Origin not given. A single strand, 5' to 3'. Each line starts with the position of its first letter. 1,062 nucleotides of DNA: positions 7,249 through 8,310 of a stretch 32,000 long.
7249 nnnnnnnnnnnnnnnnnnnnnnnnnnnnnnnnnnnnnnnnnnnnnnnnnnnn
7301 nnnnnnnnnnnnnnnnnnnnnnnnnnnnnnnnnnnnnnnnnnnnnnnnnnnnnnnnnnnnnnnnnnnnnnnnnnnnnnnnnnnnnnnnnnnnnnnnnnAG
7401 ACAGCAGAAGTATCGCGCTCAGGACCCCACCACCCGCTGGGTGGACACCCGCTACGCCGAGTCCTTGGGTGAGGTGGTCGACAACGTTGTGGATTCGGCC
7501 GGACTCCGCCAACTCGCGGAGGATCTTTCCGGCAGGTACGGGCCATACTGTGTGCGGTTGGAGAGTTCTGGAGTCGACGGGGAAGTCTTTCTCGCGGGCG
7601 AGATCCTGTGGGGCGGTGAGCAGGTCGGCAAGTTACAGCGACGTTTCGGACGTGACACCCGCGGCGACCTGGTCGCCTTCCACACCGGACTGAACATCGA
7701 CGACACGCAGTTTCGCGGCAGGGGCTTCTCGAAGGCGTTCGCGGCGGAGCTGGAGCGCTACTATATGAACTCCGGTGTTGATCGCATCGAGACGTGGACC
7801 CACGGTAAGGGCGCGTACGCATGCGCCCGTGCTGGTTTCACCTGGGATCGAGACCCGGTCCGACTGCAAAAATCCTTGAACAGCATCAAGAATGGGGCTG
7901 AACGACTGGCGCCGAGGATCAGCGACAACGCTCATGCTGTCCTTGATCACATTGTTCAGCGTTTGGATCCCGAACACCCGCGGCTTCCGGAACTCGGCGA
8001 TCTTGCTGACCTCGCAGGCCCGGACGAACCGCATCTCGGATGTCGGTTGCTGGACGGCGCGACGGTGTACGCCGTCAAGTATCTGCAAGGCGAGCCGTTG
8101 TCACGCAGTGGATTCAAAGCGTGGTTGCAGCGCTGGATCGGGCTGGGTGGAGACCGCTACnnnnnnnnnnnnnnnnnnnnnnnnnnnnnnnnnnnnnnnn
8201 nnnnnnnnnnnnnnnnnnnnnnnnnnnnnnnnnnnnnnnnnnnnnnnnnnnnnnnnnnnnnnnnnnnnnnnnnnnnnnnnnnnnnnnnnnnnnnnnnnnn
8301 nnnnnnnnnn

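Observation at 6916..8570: Papain-fold / GNAT-like / papain-fold sandwich, with a His-Tyr swap in the second copy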

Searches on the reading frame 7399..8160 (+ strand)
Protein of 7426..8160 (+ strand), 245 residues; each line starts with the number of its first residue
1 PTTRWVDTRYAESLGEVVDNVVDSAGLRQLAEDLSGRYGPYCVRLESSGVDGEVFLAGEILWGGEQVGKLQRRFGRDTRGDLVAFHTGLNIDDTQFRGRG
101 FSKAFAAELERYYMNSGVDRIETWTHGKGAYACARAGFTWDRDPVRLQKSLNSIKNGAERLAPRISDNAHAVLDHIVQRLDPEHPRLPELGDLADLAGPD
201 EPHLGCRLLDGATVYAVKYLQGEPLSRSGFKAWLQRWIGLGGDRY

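Call 7: search_protein_families(library=pfam, proteins=[window:7399-8121:+], max_evalue=0.1)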
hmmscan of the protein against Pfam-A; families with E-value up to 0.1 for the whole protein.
window:7399-8121:+ (241 aa): 0 families

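Call 8: search_protein_families(library=ncbifam, proteins=[window:7399-8121:+], max_evalue=0.1)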
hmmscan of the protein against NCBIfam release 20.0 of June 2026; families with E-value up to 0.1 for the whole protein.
window:7399-8121:+ (241 aa): 0 families

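Call 10: find_homologous_proteins(query=window:7426-8160:+)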
Query window:7426-8160:+ (245 aa): 3 proteins with E <= 0.001 among 1219 candidates.
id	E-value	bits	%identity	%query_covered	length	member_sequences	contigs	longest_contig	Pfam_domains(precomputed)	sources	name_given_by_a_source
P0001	2.6e-66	242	57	86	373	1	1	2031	-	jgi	-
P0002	1.3e-55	207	49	96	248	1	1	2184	PF00583.32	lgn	-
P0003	6.4e-5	41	51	26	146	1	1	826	PF01235.24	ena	-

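Call 19: search_protein_representatives(protein=window:7426-8160:+)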
Query: 245 residues. Proteins with E-value up to 0.001 (for the whole library): 480; up to 1e-10: 130; up to 1e-30: 31. The best 150 are listed.
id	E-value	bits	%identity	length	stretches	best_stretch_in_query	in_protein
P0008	0.0e+00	1565.8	44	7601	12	2-244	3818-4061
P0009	0.0e+00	1187.3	50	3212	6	1-239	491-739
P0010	0.0e+00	1010.5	37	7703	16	4-218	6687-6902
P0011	1.6e-253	853.7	52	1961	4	1-240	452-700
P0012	1.2e-163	559.1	100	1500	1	1-245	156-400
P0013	5.8e-142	488.1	41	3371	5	3-238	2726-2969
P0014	1.4e-136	470.4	41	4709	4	1-243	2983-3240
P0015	1.9e-125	433.9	55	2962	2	1-241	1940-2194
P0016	1.1e-114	398.7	51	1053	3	2-244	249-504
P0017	2.8e-108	377.7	51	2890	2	1-210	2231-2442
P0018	2.1e-102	358.4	49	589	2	2-226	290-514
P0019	8.6e-93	326.9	40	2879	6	1-227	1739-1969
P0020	4.1e-80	285.4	57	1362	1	2-243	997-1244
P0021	1.2e-76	274.1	46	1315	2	3-223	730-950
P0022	9.8e-74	264.5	57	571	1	1-243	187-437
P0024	7.9e-71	255.0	43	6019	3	2-228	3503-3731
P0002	4.1e-56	206.7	52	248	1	5-226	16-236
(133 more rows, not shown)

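Call 23: find_encoding_contigs(protein=P0012, flank=10000, max_places=6)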
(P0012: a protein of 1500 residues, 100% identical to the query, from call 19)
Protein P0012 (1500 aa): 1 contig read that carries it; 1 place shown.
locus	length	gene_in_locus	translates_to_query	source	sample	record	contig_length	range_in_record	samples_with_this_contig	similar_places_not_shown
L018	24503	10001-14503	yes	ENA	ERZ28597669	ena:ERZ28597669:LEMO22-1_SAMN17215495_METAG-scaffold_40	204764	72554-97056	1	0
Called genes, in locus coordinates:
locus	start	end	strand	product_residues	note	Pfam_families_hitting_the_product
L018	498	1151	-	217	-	-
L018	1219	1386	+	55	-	-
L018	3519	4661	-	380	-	-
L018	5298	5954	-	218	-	-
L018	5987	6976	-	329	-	-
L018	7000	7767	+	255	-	-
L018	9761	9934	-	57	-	-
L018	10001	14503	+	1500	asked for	PF15644:Gln_amidase (weak)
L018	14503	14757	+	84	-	-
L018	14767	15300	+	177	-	-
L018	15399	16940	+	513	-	-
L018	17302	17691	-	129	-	PF02467:Whib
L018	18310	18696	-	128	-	-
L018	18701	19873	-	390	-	PF10340:Say1_Mug180 (weak), PF07859:Abhydrolase_3, PF20434:BD-FAE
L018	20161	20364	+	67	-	-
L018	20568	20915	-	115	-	-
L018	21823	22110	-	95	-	-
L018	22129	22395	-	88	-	-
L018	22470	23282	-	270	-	PF14011:ESX-1_EspG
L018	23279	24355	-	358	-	PF00823:PPE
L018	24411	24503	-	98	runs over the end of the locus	PF00934:PE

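Call 35: search_solved_structures(query=A3, max_evalue=10, show_alignments=2)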
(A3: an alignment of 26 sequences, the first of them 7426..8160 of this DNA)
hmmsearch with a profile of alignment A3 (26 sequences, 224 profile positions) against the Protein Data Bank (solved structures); distinct sequences matched with E-value up to 10: 5.
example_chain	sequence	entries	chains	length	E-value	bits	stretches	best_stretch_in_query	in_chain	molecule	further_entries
8ryd_A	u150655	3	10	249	0.0072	18.9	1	110-138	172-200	Class I SAM-dependent methyltransferase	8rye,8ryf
7y9n_A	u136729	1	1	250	0.053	16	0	140-185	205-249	Spike protein S2',5HB-H2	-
9sob_V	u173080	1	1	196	0.65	12.5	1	108-160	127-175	Nuclear pore complex protein NUP214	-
2ozh_A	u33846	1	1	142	0.94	12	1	92-140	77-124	Hypothetical protein XCC2953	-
6nas_N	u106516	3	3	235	1.8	11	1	89-128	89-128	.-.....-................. 80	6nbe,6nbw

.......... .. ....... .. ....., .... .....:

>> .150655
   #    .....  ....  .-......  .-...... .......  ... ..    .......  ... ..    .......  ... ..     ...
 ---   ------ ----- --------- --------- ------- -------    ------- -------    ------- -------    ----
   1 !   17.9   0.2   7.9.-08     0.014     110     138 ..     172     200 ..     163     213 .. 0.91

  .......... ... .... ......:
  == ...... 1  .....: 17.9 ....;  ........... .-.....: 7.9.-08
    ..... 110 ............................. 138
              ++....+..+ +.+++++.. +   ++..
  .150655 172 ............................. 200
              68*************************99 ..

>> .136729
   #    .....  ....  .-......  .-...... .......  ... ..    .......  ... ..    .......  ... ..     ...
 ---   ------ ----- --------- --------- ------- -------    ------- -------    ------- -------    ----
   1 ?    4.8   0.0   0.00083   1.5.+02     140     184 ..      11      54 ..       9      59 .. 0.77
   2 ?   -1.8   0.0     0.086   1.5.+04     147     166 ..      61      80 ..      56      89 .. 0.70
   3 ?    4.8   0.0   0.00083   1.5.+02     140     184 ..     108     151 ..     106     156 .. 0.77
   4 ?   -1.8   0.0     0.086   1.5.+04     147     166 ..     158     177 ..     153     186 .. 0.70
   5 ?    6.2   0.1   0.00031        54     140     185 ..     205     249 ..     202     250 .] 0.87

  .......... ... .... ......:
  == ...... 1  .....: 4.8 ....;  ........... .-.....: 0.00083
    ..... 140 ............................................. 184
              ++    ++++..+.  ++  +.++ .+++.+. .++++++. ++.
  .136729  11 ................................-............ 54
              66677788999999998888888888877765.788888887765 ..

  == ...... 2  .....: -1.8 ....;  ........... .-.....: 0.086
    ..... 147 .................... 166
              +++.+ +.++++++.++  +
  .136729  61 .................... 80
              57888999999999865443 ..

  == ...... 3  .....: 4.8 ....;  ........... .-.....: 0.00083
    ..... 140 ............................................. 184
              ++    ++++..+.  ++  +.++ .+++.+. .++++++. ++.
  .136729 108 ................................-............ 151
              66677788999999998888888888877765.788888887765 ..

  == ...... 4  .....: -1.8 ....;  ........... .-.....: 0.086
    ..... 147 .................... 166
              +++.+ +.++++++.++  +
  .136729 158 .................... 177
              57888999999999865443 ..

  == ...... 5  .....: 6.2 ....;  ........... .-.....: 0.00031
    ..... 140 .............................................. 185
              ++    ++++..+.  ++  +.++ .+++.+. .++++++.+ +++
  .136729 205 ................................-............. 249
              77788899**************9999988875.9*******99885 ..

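Call 36: search_protein_families(library=pfam, alignment_id=A3, max_evalue=1)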
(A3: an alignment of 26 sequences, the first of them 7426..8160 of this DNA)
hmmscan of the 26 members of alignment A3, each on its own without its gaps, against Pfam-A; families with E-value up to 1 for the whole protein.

A. member 1, window:7426-8160:+ (245 aa): 1 family
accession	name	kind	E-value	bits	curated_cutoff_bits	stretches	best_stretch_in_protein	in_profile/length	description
PF00583.31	Acetyltransf_1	-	0.11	13.2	20.7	1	94-138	69-116/116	Acetyltransferase (GNAT) family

B. families by the number of members that match (of 26 scanned): 18 families
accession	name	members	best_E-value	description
PF00583.31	Acetyltransf_1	16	2.9e-06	Acetyltransferase (GNAT) family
PF13673.13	Acetyltransf_10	8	0.0019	Acetyltransferase (GNAT) domain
PF13508.13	Acetyltransf_7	7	0.00021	Acetyltransferase (GNAT) domain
PF14542.12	Acetyltransf_CG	2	0.076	GCN5-related N-acetyl-transferase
PF13302.13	Acetyltransf_3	1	0.0022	Acetyltransferase (GNAT) domain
PF19135.5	DUF5818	1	0.023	Protein of unknown function (DUF5818)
PF14047.11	DCR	1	0.065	Dppa2/4 conserved region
PF02012.26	BNR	1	0.077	BNR/Asp-box repeat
PF24886.1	DUF7740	1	0.098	Domain of unknown function (DUF7740)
PF23209.2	IDM1_C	1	0.11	Increased DNA methylation 1, C-terminal domain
PF20080.4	ALTTAQ_rpt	1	0.11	ALTTAQ repeat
PF02604.26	PhdYeFM_antitox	1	0.14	Antitoxin Phd_YefM, type II toxin-antitoxin system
PF22709.1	Mu_Gam-Sipho_Gp157-TOTE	1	0.15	Mu Gam/Sipho_Gp157-like domain of the TOTE conflict systems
PF02834.22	LigT_PEase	1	0.17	LigT like Phosphoesterase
PF21720.4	MIOS_WD40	1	0.21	MIOS, WD40 repeat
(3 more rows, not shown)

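Call 43: predict_structure(alignment_id=A3)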
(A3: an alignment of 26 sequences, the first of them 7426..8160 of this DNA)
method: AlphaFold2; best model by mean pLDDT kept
length: 245 residues; sequences in the alignment: 26
mean_pLDDT: 91.8   pTM: 0.85
mean pLDDT of the five models: 91.8, 91.6, 91.6, 91.1, 91.0
residues with pLDDT >= 90: 214; 70-90: 6; 50-70: 17; < 50: 8
segments of 3 or more residues with pLDDT < 50: 239-245
pLDDT, mean of each block of 10 residues (from residue 1): 84 97 97 96 98 98 96 97 96 93 94 97 95 96 98 98 98 97 97 97 97 96 59 56 40
secondary structure, 60 per line:
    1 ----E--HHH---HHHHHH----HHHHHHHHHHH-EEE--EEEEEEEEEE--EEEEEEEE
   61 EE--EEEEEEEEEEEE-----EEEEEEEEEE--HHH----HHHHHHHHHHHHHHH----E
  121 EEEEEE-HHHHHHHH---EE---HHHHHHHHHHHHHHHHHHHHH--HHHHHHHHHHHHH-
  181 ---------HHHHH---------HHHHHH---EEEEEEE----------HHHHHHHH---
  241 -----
elements in order: H14-19 H24-34 E36-38 E41-50 E53-62 E65-76 E82-91 H101-115 E120-126 H128-135 H144-164 H167-179 H190-194 H204-209 E213-219 H230-237

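Call 46: fold_search(model_id=the predicted structure, library=pdb)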
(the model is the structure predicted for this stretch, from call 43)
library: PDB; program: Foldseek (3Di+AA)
matches with E <= 10: 1180; with E <= 0.001: 42
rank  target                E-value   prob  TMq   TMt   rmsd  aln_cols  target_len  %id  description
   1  7l1k_A                1.3e-04  1.00  0.28  0.45   2.9        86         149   22  Cryo-EM structure of S. Pombe NatC complex with a Bisubstrate inhibitor and inositol hexaphosphate (released 2021-05-12)
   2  9syr_Nd               1.7e-04  1.00  0.34  0.35   6.8       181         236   14  Human quaternary complex of a translating 80S ribosome, NAC, MetAP1 and NatD (released 2025-12-17)
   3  6edw_B                1.7e-04  1.00  0.29  0.11  14.2       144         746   10  Crystal structure of Mycobacterium tuberculosis ICL2 in the apo form (released 2019-08-14)
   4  6edz_D                1.8e-04  1.00  0.32  0.12  13.2       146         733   12  Crystal structure of Mycobacterium tuberculosis ICL2 in complex with acetyl-CoA, form I (released 2019-08-14)
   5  6edz_B                1.9e-04  1.00  0.32  0.12  13.1       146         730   13  Crystal structure of Mycobacterium tuberculosis ICL2 in complex with acetyl-CoA, form I (released 2019-08-14)
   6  4u9v                  2.2e-04  1.00  0.31  0.38  11.1       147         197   16  Crystal structure of NatD (Naa40p) bound to acetyl CoA (released 2015-01-28)
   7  6yzz                  2.3e-04  1.00  0.31  0.49   2.3        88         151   12  Arabidopsis thaliana Naa50 in complex with AcCoA (released 2020-12-30)
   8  9obo_D                2.3e-04  1.00  0.26  0.10  12.2       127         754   11  Crystal structure of Mycobacterium tuberculosis isocitrate lyase 2 fixed in the apo form with disulfide bonds (released 2026-03-18)
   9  7mx2_A                2.5e-04  1.00  0.30  0.47   3.5        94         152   16  Cryo-EM structure of human ternary NatC complex with a Bisubstrate inhibitor (released 2022-12-14)
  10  6edz_A                2.6e-04  1.00  0.32  0.12  12.1       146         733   13  Crystal structure of Mycobacterium tuberculosis ICL2 in complex with acetyl-CoA, form I (released 2019-08-14)
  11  4ua3_B                2.6e-04  1.00  0.31  0.38  11.6       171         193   14  Crystal structure of selenomethionine labeled SpNatD (released 2015-01-28)
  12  8g8k                  2.8e-04  1.00  0.32  0.45   9.5       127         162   12  Crystal structure of Rv1916 (residues 233-398) (released 2023-06-07)
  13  6ee1_A                2.8e-04  1.00  0.33  0.13  12.0       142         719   14  Crystal structure of Mycobacterium tuberculosis ICL2 in complex with acetyl-CoA (released 2019-08-14)
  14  6ee1_B                2.8e-04  1.00  0.32  0.12  12.0       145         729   13  Crystal structure of Mycobacterium tuberculosis ICL2 in complex with acetyl-CoA (released 2019-08-14)
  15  4u9w_A                3.2e-04  1.00  0.30  0.36  11.3       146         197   14  Crystal Structure of NatD bound to H4/H2A peptide and CoA (released 2015-01-28)
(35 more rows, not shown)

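Call 52: search_protein_families(library=pfam, proteins=[L018:3-4628:+], max_evalue=0.05)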
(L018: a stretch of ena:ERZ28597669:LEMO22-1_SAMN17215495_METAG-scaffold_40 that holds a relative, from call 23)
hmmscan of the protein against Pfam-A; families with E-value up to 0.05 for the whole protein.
L018:3-4628:+ (1542 aa): 1 family
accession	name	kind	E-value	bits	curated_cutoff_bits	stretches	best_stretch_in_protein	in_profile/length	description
PF00990.26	GGDEF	-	0.0082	16.4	23.8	1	289-403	54-157/161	Diguanylate cyclase, GGDEF domain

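Call 86: search_protein_families(library=phrogs, proteins=[window:7426-8160:+], max_evalue=0.01)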
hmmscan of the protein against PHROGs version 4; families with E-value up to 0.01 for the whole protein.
window:7426-8160:+ (245 aa): 0 families

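Call 87: search_protein_families(library=padloc, proteins=[window:7426-8160:+], max_evalue=0.01)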
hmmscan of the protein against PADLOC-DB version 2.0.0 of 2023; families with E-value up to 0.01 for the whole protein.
window:7426-8160:+ (245 aa): 0 families
